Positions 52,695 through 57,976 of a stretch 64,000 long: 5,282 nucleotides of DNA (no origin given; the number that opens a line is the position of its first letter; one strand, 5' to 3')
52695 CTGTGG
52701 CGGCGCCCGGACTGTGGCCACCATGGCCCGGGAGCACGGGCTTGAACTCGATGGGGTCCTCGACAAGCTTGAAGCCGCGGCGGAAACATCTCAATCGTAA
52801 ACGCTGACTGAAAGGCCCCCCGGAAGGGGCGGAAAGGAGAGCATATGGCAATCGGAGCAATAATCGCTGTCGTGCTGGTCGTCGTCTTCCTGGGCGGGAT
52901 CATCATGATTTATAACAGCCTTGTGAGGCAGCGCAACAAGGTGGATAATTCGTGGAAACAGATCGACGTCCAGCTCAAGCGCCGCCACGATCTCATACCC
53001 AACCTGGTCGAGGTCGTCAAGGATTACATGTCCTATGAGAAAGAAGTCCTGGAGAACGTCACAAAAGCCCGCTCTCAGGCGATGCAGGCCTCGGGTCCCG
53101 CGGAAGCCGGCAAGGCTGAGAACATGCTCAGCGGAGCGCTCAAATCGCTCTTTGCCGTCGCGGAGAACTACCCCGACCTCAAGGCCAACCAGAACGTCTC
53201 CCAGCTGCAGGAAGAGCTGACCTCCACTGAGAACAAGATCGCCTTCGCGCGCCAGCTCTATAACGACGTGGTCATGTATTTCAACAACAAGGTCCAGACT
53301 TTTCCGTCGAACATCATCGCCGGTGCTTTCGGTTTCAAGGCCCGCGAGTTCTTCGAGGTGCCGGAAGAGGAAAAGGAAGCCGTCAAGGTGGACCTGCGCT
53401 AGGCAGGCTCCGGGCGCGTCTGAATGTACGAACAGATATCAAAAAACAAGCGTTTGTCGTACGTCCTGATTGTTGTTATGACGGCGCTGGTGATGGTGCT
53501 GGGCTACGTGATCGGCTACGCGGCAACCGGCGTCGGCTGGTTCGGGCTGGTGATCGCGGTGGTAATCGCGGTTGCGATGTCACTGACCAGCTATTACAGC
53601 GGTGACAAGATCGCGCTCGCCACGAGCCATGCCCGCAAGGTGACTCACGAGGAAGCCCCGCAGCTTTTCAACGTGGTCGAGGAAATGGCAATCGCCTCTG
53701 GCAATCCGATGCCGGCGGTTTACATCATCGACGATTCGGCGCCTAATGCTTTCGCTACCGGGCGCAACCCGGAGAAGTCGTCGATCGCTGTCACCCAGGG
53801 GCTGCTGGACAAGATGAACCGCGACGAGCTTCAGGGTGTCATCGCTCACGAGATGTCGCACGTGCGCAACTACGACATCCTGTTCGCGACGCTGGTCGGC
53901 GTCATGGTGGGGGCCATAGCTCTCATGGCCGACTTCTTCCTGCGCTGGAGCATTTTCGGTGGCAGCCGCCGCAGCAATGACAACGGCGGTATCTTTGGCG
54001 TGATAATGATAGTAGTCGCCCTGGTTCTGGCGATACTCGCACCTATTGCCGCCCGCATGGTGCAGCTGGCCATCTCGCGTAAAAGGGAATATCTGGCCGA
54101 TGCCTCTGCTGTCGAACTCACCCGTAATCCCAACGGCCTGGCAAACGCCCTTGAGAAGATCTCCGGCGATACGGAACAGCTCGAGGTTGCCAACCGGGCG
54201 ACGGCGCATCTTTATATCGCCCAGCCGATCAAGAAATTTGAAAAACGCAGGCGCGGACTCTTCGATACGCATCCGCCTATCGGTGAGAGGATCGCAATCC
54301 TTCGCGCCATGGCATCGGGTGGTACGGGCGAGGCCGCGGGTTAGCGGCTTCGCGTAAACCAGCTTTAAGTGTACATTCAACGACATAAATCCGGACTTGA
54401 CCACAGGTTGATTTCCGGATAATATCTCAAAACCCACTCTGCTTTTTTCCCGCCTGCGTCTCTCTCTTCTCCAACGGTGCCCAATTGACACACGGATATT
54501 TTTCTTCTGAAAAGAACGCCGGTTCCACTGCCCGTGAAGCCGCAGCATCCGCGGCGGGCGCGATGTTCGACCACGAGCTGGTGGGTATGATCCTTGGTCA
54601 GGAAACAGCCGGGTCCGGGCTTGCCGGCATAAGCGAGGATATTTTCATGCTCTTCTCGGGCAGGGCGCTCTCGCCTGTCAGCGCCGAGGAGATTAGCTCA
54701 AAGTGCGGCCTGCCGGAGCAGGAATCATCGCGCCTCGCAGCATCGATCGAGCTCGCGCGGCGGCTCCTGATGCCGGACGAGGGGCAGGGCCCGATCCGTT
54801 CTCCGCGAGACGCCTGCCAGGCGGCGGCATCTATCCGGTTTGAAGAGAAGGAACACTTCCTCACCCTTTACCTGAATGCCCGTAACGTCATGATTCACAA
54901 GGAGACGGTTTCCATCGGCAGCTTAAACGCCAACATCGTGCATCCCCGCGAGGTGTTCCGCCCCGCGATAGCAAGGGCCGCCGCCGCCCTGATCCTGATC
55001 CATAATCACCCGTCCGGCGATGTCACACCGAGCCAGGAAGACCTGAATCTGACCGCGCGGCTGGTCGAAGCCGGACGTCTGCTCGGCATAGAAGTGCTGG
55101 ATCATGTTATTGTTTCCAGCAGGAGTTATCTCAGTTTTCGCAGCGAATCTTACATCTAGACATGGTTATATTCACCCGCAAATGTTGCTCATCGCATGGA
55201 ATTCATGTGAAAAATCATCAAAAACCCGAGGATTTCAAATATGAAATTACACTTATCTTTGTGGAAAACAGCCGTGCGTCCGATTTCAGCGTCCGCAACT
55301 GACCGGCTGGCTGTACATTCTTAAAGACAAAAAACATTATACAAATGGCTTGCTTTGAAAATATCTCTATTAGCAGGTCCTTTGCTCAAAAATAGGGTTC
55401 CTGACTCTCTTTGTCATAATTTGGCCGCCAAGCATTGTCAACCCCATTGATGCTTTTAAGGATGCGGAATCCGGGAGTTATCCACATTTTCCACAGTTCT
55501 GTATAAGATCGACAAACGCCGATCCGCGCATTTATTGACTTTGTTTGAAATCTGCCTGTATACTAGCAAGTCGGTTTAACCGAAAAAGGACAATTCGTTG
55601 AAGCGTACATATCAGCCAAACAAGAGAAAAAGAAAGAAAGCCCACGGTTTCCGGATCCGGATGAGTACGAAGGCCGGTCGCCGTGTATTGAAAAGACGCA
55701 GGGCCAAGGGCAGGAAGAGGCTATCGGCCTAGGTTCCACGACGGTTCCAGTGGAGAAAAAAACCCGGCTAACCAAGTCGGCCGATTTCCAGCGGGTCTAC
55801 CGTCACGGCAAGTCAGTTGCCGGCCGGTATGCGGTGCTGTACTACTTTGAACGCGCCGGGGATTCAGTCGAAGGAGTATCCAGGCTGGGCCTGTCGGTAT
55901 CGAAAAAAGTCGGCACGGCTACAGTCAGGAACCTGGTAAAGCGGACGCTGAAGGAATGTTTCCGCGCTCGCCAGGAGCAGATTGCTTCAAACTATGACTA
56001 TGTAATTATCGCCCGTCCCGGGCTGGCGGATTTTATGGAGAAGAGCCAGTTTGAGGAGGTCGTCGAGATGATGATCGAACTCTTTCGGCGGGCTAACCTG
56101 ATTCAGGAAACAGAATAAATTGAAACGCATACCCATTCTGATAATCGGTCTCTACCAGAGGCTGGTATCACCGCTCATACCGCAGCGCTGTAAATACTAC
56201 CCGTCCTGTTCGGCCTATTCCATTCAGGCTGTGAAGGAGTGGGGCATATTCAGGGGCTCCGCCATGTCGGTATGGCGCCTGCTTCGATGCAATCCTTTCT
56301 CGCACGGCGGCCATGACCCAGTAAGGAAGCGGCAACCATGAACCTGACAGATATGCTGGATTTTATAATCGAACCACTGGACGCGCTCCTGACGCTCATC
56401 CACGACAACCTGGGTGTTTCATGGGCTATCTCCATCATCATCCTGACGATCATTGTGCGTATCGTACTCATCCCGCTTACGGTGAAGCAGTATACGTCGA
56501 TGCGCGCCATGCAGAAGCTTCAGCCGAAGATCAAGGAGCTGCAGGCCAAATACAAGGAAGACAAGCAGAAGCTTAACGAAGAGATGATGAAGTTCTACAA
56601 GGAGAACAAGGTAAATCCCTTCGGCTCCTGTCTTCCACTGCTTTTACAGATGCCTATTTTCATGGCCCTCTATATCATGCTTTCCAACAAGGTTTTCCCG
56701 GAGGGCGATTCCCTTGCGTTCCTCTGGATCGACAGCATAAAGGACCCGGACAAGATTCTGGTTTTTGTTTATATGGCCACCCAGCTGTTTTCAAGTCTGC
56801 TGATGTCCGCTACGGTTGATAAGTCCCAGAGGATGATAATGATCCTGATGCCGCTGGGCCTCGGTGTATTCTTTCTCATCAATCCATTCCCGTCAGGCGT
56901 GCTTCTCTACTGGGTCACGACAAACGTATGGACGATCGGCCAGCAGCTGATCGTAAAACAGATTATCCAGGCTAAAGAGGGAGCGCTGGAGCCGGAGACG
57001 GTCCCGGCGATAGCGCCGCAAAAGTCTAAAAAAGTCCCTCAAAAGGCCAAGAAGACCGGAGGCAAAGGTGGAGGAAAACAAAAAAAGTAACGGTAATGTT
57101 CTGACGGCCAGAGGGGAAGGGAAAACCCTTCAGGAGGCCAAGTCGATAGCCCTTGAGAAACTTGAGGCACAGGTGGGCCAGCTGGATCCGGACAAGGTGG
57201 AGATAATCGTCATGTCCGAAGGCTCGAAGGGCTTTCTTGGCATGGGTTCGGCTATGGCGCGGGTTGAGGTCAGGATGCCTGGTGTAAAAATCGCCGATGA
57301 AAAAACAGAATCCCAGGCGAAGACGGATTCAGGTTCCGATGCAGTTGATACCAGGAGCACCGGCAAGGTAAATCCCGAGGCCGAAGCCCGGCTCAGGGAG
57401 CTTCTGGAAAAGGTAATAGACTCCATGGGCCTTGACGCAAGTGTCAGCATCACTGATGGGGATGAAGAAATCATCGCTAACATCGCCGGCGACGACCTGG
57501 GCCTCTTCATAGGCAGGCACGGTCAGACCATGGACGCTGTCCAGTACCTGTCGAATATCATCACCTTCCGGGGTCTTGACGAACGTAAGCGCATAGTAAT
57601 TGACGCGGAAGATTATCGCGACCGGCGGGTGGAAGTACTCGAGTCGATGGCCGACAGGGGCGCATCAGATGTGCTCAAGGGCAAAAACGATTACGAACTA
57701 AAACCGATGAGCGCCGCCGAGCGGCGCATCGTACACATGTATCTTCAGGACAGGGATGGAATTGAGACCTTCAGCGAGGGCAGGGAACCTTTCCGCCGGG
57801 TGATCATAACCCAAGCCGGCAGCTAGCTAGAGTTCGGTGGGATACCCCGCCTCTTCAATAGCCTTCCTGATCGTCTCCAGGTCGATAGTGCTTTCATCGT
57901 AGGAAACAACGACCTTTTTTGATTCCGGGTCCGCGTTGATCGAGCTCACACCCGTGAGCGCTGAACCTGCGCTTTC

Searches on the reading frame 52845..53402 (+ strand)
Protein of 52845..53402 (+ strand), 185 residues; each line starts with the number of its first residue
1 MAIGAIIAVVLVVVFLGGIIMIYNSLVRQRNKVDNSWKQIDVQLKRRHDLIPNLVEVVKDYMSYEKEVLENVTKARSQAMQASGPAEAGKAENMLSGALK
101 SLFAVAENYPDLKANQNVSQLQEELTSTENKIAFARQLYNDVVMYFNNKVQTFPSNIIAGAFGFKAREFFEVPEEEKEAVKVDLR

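Call 45: search_protein_families(library=pfam, proteins=[window:52845-53402:+], max_evalue=0.000001)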
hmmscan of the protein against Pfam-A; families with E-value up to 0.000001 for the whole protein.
window:52845-53402:+ (185 aa): 1 family
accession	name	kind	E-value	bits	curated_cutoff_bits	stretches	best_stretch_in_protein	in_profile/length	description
PF04011.17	LemA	-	1.9e-62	210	26.2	1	36-183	1-148/149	LemA family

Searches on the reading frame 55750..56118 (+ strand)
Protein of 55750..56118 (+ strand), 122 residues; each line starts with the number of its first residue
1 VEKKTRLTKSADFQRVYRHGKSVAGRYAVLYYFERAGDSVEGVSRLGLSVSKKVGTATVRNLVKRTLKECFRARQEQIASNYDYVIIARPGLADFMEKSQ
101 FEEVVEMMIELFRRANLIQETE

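Call 46: search_protein_families(library=pfam, proteins=[window:55750-56118:+], max_evalue=0.000001)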
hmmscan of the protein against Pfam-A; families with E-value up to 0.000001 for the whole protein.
window:55750-56118:+ (122 aa): 1 family
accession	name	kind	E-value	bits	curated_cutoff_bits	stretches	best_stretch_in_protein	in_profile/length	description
PF00825.24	Ribonuclease_P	-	1.9e-30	105.6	22.3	1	1-115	1-108/109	Ribonuclease P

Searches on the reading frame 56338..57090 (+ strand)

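Call 46: search_protein_families(library=pfam, proteins=[window:56338-57090:+], max_evalue=0.000001)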
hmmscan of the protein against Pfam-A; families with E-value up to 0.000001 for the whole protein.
window:56338-57090:+ (250 aa): 1 family
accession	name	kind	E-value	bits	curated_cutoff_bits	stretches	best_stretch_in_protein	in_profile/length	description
PF02096.25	60KD_IMP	-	1.3e-58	198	35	1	29-207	1-162/163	60Kd inner membrane protein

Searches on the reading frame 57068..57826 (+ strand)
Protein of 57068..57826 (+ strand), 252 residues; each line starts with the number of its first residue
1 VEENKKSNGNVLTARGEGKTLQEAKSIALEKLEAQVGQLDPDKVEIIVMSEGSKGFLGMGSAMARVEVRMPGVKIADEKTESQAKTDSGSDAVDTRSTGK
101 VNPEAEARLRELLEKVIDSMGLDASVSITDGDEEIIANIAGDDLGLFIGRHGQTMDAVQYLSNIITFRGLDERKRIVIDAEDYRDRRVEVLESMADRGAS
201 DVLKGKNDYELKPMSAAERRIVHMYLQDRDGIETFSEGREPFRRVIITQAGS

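Call 46: search_protein_families(library=pfam, proteins=[window:57068-57826:+], max_evalue=0.000001)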
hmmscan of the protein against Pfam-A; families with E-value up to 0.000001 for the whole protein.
window:57068-57826:+ (252 aa): 3 families
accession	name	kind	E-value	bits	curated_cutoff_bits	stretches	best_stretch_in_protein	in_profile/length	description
PF01424.28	R3H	-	3.9e-17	62.5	26.8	1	190-248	2-59/60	R3H domain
PF13083.13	KH_KhpA-B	-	1.3e-12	47.9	32.1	1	109-177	4-72/73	KhpA/KhpB, KH domain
PF14804.11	Jag_N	-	6.4e-12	46.1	25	1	17-69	2-49/50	Jag N-terminus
